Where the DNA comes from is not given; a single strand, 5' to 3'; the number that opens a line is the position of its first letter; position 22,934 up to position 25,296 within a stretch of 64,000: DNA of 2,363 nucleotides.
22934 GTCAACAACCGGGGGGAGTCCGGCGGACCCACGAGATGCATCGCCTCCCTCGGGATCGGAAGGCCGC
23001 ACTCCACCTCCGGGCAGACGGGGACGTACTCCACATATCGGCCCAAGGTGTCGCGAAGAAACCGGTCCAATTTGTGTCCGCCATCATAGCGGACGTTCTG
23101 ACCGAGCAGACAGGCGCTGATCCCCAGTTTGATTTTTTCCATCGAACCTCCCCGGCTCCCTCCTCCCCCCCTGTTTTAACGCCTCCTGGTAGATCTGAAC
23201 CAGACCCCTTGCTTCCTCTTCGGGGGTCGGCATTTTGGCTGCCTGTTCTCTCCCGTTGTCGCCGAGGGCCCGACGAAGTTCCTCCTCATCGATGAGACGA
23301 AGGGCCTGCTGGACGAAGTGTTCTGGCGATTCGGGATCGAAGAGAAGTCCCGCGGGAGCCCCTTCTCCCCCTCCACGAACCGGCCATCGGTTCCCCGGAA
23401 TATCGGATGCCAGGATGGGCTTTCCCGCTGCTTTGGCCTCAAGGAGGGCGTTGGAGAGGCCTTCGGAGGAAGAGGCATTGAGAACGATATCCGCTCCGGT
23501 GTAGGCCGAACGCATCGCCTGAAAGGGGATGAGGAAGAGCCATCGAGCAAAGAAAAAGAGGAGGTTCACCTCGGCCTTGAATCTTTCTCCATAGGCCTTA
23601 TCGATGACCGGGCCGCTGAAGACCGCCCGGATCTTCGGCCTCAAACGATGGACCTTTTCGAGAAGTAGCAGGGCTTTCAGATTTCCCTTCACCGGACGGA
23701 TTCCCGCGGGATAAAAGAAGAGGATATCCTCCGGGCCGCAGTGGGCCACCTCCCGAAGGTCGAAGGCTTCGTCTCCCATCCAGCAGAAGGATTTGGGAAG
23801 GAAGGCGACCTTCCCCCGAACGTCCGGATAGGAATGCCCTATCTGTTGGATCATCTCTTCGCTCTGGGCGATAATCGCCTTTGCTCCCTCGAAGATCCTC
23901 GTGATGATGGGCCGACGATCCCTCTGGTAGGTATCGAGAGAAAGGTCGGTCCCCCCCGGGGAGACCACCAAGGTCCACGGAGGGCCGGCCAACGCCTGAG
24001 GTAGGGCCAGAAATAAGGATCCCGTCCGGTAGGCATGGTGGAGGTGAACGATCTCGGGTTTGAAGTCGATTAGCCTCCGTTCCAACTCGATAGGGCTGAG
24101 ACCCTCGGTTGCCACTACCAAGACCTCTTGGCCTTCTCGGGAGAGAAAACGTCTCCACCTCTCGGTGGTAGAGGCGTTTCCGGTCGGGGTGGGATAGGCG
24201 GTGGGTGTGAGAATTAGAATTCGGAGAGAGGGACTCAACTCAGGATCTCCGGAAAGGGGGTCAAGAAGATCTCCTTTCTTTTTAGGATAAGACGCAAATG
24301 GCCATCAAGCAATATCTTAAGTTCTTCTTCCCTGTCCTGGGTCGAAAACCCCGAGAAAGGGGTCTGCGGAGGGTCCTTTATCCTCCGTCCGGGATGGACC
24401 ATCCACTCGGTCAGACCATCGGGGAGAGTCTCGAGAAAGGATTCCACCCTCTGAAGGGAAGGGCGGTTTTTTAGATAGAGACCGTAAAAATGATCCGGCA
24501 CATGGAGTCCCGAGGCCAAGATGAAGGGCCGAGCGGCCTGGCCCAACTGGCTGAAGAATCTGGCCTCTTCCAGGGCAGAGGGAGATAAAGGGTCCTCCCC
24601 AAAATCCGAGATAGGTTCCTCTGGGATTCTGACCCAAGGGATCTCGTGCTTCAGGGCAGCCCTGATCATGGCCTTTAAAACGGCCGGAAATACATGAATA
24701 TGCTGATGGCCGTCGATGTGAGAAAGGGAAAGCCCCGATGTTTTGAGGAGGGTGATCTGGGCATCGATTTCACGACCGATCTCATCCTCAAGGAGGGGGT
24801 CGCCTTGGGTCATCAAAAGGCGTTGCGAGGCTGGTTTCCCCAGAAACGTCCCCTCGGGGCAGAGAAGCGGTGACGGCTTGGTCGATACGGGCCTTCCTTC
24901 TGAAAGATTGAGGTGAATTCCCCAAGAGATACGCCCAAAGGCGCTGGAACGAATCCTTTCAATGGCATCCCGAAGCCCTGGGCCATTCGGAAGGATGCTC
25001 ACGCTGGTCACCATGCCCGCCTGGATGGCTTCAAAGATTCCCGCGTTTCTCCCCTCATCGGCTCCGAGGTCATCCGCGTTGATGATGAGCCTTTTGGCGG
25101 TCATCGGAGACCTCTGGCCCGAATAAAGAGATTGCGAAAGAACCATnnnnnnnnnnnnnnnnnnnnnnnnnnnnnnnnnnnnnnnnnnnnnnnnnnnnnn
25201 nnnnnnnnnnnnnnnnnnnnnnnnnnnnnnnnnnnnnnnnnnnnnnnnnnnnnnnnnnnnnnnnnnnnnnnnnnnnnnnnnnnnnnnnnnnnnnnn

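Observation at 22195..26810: Minus-strand operon of an ATP-grasp::methyltransferase fusion, a YdjC-family deacetylase, a GT4 glycosyltransferase and a DUF523/DUF1722 protein: bacillithiol-like logic for an unknown glycoside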

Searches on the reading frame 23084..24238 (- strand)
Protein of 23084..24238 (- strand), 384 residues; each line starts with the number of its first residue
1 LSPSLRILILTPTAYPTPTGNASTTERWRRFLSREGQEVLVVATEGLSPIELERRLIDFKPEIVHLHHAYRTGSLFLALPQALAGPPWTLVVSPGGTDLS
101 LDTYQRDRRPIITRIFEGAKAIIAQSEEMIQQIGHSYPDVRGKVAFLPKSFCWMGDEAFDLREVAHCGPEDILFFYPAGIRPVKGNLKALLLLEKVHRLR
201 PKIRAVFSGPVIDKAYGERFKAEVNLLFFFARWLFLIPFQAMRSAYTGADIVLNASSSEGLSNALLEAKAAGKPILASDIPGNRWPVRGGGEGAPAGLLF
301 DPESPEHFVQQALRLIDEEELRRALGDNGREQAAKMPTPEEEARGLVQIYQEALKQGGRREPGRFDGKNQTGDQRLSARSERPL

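Call 3: search_protein_families(library=pfam, proteins=[window:23084-24238:-], max_evalue=0.01)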
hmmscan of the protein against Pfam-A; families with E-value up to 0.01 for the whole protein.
window:23084-24238:- (384 aa): 5 families
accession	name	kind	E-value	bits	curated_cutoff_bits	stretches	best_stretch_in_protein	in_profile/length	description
PF00534.26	Glycos_transf_1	-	3e-18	66.4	26.4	1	170-331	14-171/172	Glycosyl transferases group 1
PF13692.12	Glyco_trans_1_4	-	4.1e-14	53.5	27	1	190-317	18-141/142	Glycosyl transferases group 1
PF13524.12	Glyco_trans_1_2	-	1e-07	32.4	25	1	192-344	5-140/144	Glycosyl transferase-like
PF13579.12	Glyco_trans_4_4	-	1.5e-06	29.1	29.7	1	49-135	60-144/158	Glycosyl transferase 4-like domain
PF13439.12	Glyco_transf_4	-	2.2e-06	28.3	28.5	1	50-145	62-160/170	Glycosyltransferase Family 4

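Call 4: search_protein_families(library=ncbifam, proteins=[window:23084-24238:-], max_evalue=0.01)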
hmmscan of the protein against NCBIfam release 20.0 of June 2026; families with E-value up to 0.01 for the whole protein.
window:23084-24238:- (384 aa): 12 families
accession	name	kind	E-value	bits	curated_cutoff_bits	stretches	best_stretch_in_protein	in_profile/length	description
NF038229.1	Glyco4_Geo_Pelo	equivalog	3.3e-85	286.1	400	1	6-354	1-337/338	GPMC system family 4 glycosyltransferase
TIGR04348.1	TIGR04348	equivalog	2.7e-16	59.5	300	1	7-349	1-307/310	selenoneine biosynthesis selenosugar synthase SenB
TIGR03449.1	mycothiol_MshA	equivalog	2.7e-10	39.7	462.5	1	240-355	295-405/406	D-inositol-3-phosphate glycosyltransferase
NF041876.1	EPS_EpsE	equivalog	5e-09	35.9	400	1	240-336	287-379/389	exopolysaccharide biosynthesis GT4 family glycosyltransferase EpsE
TIGR03088.1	stp2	hypoth_equivalog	4e-08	32.7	409.05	1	248-354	272-374/374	TIGR03088 family PEP-CTERM/XrtA system glycosyltransferase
TIGR04047.1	MSMEG_0565_glyc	hypoth_equivalog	1.5e-07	30.9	259.85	1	179-351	201-372/373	MSMEG_0565 family glycosyltransferase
TIGR03999.1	thiol_BshA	equivalog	1.9e-07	30.3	273.7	1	87-354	113-374/375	N-acetyl-alpha-D-glucosaminyl L-malate synthase BshA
NF038011.1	PelF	equivalog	4.1e-05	22.8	100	1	181-325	319-464/489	GT4 family glycosyltransferase PelF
TIGR04063.1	stp3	hypoth_equivalog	9e-05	21.5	442.05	1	266-354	312-396/397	TIGR04063 family PEP-CTERM/XrtA system glycosyltransferase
TIGR02149.1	glgA_Coryne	subfamily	0.00017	20.8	302.4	1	237-352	272-389/391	glycogen synthase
NF012028.0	PRK15484.1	subfamily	0.00081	18.6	618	1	163-321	185-347/380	lipopolysaccharide N-acetylglucosaminyltransferase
NF038255.1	exopoly_VpsD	equivalog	0.0081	15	300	0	188-279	220-313/381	VpsD family glycosyltransferase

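Call 17: find_homologous_proteins(query=window:23084-24238:-, max_evalue=0.00001)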
Query window:23084-24238:- (384 aa): 487 proteins with E <= 0.00001 among 8000 candidates; the best 120 are listed.
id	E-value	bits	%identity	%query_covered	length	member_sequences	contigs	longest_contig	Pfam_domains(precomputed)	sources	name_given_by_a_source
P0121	3.7e-256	867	100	100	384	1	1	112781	PF00534.27,PF13579.13,PF13524.13,PF13439.13,PF13692.13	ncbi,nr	ncbi:MAG: glycosyltransferase family 4 protein [Desulfobacterota bacterium]|nr:glycosyltransferase f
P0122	5.0e-167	574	70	92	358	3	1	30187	PF00534.27,PF13524.13,PF13439.13,PF13692.13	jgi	-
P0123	1.1e-165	569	70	93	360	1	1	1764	PF00534.27,PF13579.13,PF13524.13,PF13439.13,PF13692.13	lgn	-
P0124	5.4e-160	550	68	93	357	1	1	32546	PF00534.27,PF13524.13,PF13692.13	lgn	-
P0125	1.8e-156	539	67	93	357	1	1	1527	PF00534.27,PF13524.13,PF13692.13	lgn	-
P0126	1.2e-151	523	62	96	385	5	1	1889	PF00534.27,PF13579.13,PF13439.13,PF13692.13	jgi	jgi:glycosyltransferase involved in cell wall biosynthesis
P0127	7.6e-148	510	64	91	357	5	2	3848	PF00534.27,PF13579.13,PF13439.13,PF13692.13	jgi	-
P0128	7.7e-146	504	65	91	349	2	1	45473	PF00534.27,PF13524.13,PF13439.13,PF13692.13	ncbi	-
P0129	1.7e-145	503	64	91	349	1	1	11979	PF00534.27,PF13439.13,PF13692.13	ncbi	-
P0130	5.8e-145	501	60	96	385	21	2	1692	PF00534.27,PF13579.13,PF13439.13,PF13692.13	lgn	-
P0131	1.6e-143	496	63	93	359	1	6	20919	PF00534.27,PF13579.13,PF13524.13,PF13439.13,PF13692.13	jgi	jgi:glycosyltransferase involved in cell wall biosynthesis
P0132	1.3e-142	493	63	93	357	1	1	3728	PF00534.27,PF13579.13,PF13439.13,PF13692.13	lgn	-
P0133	2.0e-139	483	62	93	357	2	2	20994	PF00534.27,PF13579.13,PF13524.13,PF13439.13,PF13692.13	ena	-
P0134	5.0e-139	481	62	93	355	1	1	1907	PF00534.27,PF13579.13,PF13439.13,PF13692.13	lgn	-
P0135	8.4e-139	481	63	91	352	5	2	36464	PF00534.27,PF13579.13,PF13439.13,PF13692.13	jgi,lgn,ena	-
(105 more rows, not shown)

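Call 68: predict_structure(alignment_id=A2)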
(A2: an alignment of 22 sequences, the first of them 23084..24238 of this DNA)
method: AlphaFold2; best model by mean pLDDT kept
length: 384 residues; sequences in the alignment: 22
mean_pLDDT: 89.5   pTM: 0.85
mean pLDDT of the five models: 89.5, 89.2, 89.0, 88.7, 88.6
residues with pLDDT >= 90: 303; 70-90: 42; 50-70: 13; < 50: 26
segments of 3 or more residues with pLDDT < 50: 359-384
pLDDT, mean of each block of 10 residues (from residue 1): 89 91 96 98 96 94 96 93 73 89 90 95 93 93 95 94 96 96 95 98 97 95 98 93 97 88 90 96 87 89 97 98 97 94 98 77 35 35 35
secondary structure, 60 per line:
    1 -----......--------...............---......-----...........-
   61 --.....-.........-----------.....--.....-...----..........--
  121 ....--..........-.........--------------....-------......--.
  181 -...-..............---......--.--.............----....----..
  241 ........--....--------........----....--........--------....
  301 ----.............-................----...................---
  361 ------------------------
elements in order: E6-11 H20-34 E38-43 H49-59 E63-67 H69-77 E89-93 H96-100 H109-118 E121-124 H127-136 H138-143 E144-146 H161-164 E172-177 H186-199 E203-208 H214-226 E231-234 H239-248 E251-254 H263-270 E275-278 H281-288 E297-300 H305-317 H319-334 H339-357

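Call 70: fold_search(model_id=the predicted structure, library=pdb)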
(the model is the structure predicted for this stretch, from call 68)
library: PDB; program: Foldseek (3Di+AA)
matches with E <= 10: 1722; with E <= 0.001: 502
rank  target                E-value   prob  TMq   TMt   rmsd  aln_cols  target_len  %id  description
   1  8jjn_A                3.3e-20  1.00  0.71  0.84   3.7       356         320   21  Structure of SenB in complex with UDP-Glc and PO4- at 1.98 Angstroms resolution (released 2024-02-07)
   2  8rz3_B                7.5e-20  1.00  0.69  0.81   4.3       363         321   21  Structures of Se- glycosyltransferase SenB from Variovorax paradoxus (released 2024-09-11)
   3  3c4q_B                8.0e-20  1.00  0.72  0.70   5.1       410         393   18  Structure of the retaining glycosyltransferase MshA : The first step in mycothiol biosynthesis. Organism : Corynebacte (released 2008-04-01)
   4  3c48_B                2.7e-19  1.00  0.46  0.45  11.2       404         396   18  Structure of the retaining glycosyltransferase MshA: The first step in mycothiol biosynthesis. Organism: Corynebacteri (released 2008-03-25)
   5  3c4q_A                3.4e-19  1.00  0.71  0.69   5.3       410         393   18  Structure of the retaining glycosyltransferase MshA : The first step in mycothiol biosynthesis. Organism : Corynebacte (released 2008-04-01)
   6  3c48_A                4.6e-19  1.00  0.46  0.45  11.6       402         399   20  Structure of the retaining glycosyltransferase MshA: The first step in mycothiol biosynthesis. Organism: Corynebacteri (released 2008-03-25)
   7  8jjt_C                7.3e-19  1.00  0.71  0.84   3.8       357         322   21  Structure of SenB in complex with UDP-GlcNAc at 1.88 Angstroms resolution (released 2024-02-07)
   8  8rz3_C                9.2e-19  1.00  0.69  0.80   3.8       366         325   21  Structures of Se- glycosyltransferase SenB from Variovorax paradoxus (released 2024-09-11)
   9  8jjq_A                9.8e-19  1.00  0.70  0.83   4.0       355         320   22  Structure of SenB in complex with UDP-GalNAc at 1.64 Angstroms resolution (released 2024-02-07)
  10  6tvp_A                1.0e-18  1.00  0.70  0.69   5.1       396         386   18  Structure of Mycobacterium smegmatis alpha-maltose-1-phosphate synthase GlgM (released 2020-04-22)
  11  8jjn_C                1.8e-18  1.00  0.70  0.81   4.1       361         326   21  Structure of SenB in complex with UDP-Glc and PO4- at 1.98 Angstroms resolution (released 2024-02-07)
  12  8jjn_B                2.6e-18  1.00  0.65  0.78   4.5       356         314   23  Structure of SenB in complex with UDP-Glc and PO4- at 1.98 Angstroms resolution (released 2024-02-07)
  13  3mbo_A                2.8e-18  1.00  0.74  0.76   3.9       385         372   17  Crystal Structure of the Glycosyltransferase BaBshA bound with UDP and L-malate (released 2010-09-29)
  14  8jjt_B                3.1e-18  1.00  0.71  0.84   3.7       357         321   21  Structure of SenB in complex with UDP-GlcNAc at 1.88 Angstroms resolution (released 2024-02-07)
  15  8rz3_A                4.5e-18  1.00  0.70  0.83   3.9       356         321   21  Structures of Se- glycosyltransferase SenB from Variovorax paradoxus (released 2024-09-11)
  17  3mbo_C                8.5e-18  1.00  0.71  0.73   4.5       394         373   17  Crystal Structure of the Glycosyltransferase BaBshA bound with UDP and L-malate (released 2010-09-29)
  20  3mbo_D                3.6e-17  1.00  0.68  0.71   5.1       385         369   16  Crystal Structure of the Glycosyltransferase BaBshA bound with UDP and L-malate (released 2010-09-29)
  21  5d00_A                4.6e-17  1.00  0.72  0.76   4.4       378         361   16  Crystal structure of BshA from B. subtilis complexed with N-acetylglucosaminyl-malate and UMP (released 2016-09-07)
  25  5d00_B                9.3e-17  1.00  0.72  0.76   4.4       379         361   16  Crystal structure of BshA from B. subtilis complexed with N-acetylglucosaminyl-malate and UMP (released 2016-09-07)
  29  3mbo_E                6.7e-16  1.00  0.72  0.74   4.5       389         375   17  Crystal Structure of the Glycosyltransferase BaBshA bound with UDP and L-malate (released 2010-09-29)
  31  3mbo_F                1.1e-15  1.00  0.69  0.72   4.5       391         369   17  Crystal Structure of the Glycosyltransferase BaBshA bound with UDP and L-malate (released 2010-09-29)
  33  3mbo_G                1.4e-15  1.00  0.71  0.75   4.4       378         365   16  Crystal Structure of the Glycosyltransferase BaBshA bound with UDP and L-malate (released 2010-09-29)
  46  3mbo_B                1.0e-14  1.00  0.70  0.72   4.6       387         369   16  Crystal Structure of the Glycosyltransferase BaBshA bound with UDP and L-malate (released 2010-09-29)
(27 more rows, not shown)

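Call 73: search_protein_families(library=padloc, proteins=[window:23084-24238:-], max_evalue=0.001)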
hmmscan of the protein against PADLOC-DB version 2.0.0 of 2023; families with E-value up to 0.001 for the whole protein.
window:23084-24238:- (384 aa): 0 families

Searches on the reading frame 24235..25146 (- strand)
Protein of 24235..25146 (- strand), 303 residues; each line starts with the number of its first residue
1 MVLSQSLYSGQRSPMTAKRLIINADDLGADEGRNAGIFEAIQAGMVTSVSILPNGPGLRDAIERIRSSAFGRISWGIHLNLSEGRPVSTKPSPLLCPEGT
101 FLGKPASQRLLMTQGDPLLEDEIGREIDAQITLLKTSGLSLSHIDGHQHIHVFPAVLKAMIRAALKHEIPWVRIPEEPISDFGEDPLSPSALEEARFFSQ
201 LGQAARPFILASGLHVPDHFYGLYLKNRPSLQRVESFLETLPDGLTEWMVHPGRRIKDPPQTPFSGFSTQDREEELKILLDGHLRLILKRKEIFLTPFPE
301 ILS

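Call 3: search_protein_families(library=pfam, proteins=[window:24235-25146:-], max_evalue=0.01)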
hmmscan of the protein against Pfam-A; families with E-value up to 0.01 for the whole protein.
window:24235-25146:- (303 aa): 1 family
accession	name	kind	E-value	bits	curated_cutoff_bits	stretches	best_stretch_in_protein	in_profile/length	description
PF04794.17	YdjC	-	5.8e-59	200.5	29.7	1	19-289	1-265/266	YdjC-like protein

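Call 4: search_protein_families(library=ncbifam, proteins=[window:24235-25146:-], max_evalue=0.01)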
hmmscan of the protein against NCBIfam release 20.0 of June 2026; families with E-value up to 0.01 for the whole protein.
window:24235-25146:- (303 aa): 3 families
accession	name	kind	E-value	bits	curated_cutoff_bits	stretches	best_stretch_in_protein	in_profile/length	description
TIGR03473.1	HpnK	hypoth_equivalog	8.3e-39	133.5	232.6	1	18-300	2-280/283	hopanoid biosynthesis-associated protein HpnK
NF002559.0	PRK02134.1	equivalog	3.4e-33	115.3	227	1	18-299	3-247/249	chitin disaccharide deacetylase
NF052308.1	CarbhyDeactlThm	equivalog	0.00045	19.6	400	1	118-172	98-152/265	carbohydrate deacetylase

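Call 73: search_protein_families(library=padloc, proteins=[window:24235-25104:-], max_evalue=0.001)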
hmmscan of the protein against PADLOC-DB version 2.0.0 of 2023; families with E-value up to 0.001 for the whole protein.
window:24235-25104:- (289 aa): 0 families
